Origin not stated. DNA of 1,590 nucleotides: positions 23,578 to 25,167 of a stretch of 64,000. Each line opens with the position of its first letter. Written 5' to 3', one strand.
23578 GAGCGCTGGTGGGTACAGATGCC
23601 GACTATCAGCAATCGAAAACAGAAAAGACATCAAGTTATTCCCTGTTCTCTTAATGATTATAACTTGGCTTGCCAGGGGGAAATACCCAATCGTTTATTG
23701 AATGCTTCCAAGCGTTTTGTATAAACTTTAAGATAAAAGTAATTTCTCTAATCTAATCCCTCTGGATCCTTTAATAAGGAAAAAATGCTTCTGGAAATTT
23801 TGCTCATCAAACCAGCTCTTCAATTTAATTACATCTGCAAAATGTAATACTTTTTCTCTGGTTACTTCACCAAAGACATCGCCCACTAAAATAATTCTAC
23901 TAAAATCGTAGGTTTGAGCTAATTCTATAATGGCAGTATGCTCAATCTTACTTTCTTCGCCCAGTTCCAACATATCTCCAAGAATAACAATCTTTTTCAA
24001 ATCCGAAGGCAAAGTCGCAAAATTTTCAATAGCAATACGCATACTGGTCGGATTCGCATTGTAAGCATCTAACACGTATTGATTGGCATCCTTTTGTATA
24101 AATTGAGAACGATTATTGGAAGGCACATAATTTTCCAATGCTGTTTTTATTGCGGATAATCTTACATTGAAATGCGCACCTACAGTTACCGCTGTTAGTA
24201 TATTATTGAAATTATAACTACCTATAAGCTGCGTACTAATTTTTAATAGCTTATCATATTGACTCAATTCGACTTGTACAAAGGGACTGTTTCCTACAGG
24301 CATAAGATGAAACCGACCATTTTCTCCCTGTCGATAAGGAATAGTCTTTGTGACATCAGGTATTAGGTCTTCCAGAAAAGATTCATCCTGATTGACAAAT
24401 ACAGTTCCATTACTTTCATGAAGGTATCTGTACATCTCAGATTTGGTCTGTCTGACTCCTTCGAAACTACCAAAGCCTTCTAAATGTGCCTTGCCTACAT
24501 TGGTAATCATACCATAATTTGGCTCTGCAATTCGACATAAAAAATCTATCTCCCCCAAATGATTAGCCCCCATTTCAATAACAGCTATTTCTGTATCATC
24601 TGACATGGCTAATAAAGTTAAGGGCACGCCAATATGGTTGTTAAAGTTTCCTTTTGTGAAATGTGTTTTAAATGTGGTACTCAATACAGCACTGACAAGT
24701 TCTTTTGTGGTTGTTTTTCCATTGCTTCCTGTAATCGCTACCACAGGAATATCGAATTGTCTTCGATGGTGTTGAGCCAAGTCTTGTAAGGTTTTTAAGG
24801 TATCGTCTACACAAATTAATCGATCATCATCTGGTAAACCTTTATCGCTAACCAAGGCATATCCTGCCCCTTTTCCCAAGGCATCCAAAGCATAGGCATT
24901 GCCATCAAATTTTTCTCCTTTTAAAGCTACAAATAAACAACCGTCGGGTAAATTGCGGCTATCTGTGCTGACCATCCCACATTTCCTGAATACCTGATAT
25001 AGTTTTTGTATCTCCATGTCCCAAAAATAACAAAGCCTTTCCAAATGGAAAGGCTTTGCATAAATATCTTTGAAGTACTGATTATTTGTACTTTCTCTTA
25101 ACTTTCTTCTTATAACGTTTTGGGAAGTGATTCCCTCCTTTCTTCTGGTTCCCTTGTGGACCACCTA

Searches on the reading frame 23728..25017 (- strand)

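Call 58: search_protein_families(library=pfam, proteins=[window:23728-25017:-])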
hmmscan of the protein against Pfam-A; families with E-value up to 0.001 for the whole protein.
window:23728-25017:- (429 aa): 3 families
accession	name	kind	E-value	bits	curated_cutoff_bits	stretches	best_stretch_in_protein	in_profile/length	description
PF08245.18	Mur_ligase_M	-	6.8e-40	137.6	24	1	95-279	1-199/200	Mur ligase middle domain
PF02875.26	Mur_ligase_C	-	3e-12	47.9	28.4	1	303-381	2-78/127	Mur ligase, glutamate ligase domain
PF01225.30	Mur_ligase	-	3.8e-06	27.6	21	1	15-83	4-93/95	Mur ligase family, catalytic domain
